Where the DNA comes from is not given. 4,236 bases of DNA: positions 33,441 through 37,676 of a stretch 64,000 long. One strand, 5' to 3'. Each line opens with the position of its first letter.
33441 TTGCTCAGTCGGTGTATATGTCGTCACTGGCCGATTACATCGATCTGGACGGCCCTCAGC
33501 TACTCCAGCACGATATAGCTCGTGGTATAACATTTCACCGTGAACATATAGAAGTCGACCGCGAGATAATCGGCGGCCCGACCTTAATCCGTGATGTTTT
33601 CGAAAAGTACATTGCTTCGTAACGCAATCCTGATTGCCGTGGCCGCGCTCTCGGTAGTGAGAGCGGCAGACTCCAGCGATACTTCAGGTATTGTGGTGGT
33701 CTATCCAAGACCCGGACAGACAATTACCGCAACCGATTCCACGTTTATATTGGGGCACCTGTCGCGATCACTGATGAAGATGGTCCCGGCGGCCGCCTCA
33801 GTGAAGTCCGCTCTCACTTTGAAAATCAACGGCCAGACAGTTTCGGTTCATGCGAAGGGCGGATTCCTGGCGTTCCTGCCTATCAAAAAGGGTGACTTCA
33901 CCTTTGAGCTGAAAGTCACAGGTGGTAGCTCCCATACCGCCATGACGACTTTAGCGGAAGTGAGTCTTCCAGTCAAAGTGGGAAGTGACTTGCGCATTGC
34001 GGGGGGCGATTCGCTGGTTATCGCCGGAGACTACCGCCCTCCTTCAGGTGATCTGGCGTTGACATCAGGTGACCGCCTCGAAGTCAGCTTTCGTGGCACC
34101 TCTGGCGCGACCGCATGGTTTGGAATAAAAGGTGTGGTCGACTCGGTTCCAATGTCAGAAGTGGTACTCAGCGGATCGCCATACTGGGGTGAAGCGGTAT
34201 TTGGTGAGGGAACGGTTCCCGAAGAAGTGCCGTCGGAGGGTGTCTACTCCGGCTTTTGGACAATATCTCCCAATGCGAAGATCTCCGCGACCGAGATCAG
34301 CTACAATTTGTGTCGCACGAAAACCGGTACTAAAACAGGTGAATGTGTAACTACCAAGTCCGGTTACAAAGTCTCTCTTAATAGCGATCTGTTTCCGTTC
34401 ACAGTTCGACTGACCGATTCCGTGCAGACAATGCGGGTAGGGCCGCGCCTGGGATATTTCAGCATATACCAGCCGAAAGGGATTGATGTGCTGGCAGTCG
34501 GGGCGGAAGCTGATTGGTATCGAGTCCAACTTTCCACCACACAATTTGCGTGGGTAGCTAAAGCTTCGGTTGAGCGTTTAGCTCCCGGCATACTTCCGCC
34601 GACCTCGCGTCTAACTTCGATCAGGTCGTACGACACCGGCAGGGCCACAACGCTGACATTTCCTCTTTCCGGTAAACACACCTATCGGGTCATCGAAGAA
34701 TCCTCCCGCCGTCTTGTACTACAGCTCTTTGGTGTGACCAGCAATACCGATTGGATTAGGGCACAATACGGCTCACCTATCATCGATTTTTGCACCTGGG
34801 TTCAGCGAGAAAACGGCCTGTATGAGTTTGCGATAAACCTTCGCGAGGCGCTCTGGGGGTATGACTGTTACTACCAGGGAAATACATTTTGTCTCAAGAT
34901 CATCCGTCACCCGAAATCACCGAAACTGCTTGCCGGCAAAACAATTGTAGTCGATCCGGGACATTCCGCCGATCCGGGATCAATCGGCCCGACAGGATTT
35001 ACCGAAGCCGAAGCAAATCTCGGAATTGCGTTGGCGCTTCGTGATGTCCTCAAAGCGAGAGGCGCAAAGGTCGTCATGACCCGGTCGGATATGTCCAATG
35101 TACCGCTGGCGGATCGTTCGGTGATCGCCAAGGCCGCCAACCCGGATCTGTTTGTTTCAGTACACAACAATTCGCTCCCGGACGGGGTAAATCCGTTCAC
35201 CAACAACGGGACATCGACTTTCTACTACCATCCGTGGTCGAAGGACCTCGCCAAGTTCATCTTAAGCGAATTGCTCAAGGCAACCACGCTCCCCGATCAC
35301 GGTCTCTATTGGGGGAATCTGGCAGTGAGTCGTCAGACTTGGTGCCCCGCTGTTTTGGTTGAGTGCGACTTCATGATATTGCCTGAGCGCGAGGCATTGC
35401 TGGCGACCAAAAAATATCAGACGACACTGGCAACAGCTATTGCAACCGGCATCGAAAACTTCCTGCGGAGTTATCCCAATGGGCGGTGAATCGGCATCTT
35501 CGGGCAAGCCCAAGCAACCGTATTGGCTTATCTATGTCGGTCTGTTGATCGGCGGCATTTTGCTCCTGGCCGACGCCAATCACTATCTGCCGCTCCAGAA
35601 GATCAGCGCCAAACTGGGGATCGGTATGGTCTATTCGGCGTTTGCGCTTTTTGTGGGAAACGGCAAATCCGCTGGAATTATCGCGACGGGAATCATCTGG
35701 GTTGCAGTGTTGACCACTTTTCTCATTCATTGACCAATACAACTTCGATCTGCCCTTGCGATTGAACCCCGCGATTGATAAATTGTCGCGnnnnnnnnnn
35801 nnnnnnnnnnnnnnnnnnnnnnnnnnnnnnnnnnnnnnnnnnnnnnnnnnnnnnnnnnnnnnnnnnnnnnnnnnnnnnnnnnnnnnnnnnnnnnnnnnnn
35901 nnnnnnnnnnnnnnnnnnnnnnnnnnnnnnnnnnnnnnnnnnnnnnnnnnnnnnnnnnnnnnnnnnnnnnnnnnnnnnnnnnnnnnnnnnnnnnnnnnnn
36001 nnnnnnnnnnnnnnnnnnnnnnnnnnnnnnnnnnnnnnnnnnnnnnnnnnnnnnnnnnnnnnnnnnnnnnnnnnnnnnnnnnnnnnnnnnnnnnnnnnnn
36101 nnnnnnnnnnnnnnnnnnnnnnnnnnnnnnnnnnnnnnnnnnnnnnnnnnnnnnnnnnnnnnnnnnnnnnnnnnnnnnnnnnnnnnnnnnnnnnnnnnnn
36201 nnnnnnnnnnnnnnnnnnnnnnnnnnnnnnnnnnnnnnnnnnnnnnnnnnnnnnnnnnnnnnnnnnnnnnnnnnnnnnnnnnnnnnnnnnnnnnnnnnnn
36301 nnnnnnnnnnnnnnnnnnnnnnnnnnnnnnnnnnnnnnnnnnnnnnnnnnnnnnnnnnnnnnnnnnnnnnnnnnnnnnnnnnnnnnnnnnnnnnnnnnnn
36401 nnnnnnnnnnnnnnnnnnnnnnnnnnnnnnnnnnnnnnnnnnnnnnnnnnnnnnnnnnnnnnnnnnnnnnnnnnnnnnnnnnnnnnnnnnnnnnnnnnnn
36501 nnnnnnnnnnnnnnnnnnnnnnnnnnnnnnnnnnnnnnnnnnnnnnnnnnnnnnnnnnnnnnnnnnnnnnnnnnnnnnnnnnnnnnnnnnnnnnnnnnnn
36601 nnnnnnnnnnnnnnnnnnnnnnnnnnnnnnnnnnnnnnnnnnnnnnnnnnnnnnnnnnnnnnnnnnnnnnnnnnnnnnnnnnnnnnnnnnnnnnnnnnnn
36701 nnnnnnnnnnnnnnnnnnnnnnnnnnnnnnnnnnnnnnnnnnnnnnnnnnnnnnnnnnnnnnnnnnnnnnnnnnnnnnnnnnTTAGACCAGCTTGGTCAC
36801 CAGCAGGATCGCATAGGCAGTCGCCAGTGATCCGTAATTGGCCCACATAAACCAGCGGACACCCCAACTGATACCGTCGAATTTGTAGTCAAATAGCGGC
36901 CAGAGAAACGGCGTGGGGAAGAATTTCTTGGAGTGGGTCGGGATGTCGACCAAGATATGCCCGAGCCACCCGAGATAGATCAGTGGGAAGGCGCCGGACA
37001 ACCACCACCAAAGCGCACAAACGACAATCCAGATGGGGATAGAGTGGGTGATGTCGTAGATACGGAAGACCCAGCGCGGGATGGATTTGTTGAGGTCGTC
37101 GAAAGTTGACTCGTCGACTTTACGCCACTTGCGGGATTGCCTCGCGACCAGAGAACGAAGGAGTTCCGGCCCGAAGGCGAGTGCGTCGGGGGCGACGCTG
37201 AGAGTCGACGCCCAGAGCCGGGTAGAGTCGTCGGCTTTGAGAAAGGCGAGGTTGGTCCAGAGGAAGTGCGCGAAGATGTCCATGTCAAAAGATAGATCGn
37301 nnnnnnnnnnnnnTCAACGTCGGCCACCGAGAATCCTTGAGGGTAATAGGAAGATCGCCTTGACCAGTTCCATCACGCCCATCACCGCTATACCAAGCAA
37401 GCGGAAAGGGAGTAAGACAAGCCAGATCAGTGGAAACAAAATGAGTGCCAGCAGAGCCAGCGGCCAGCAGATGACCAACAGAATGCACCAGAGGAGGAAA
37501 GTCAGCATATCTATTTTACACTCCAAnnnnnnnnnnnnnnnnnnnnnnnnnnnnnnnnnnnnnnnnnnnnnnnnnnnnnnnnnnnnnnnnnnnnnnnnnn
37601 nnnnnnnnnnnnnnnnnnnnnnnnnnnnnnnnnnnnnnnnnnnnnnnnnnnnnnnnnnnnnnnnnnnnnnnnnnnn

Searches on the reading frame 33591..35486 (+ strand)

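Call 91: search_protein_families(library=pfam, proteins=[window:33591-35486:+], max_evalue=0.00001)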
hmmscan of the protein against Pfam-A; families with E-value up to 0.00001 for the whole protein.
window:33591-35486:+ (632 aa): 1 family
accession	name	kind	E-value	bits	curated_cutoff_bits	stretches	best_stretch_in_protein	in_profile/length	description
PF01520.23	Amidase_3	-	1.1e-42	146.4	27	1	452-623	1-174/174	N-acetylmuramoyl-L-alanine amidase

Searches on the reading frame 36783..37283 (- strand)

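Call 3: search_protein_families(library=pfam, proteins=[window:36783-37283:-], max_evalue=1)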
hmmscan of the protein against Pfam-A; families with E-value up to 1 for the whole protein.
window:36783-37283:- (166 aa): 2 families
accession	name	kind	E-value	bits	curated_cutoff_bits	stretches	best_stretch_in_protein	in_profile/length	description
PF04307.19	YdjM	-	0.001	19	29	1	77-142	63-131/176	YdjM inner membrane protein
PF00882.24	Zn_dep_PLPC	-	0.16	12.4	26.8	1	99-121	79-105/167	Zinc dependent phospholipase C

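Call 4: search_protein_families(library=ncbifam, proteins=[window:36783-37283:-], max_evalue=1)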
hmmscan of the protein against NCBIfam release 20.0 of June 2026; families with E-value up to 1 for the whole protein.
window:36783-37283:- (166 aa): 0 families

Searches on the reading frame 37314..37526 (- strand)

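Call 3: search_protein_families(library=pfam, proteins=[window:37314-37526:-], max_evalue=1)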
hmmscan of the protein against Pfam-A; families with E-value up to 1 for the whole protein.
window:37314-37526:- (70 aa): 0 families

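Call 4: search_protein_families(library=ncbifam, proteins=[window:37314-37526:-], max_evalue=1)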
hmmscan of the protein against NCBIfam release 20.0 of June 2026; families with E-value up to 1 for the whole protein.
window:37314-37526:- (70 aa): 1 family
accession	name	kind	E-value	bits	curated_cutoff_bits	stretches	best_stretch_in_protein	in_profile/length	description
NF010299.0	PRK13739.1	equivalog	0.34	10.3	177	1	7-35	20-48/197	conjugal transfer pilus-stabilizing protein TraP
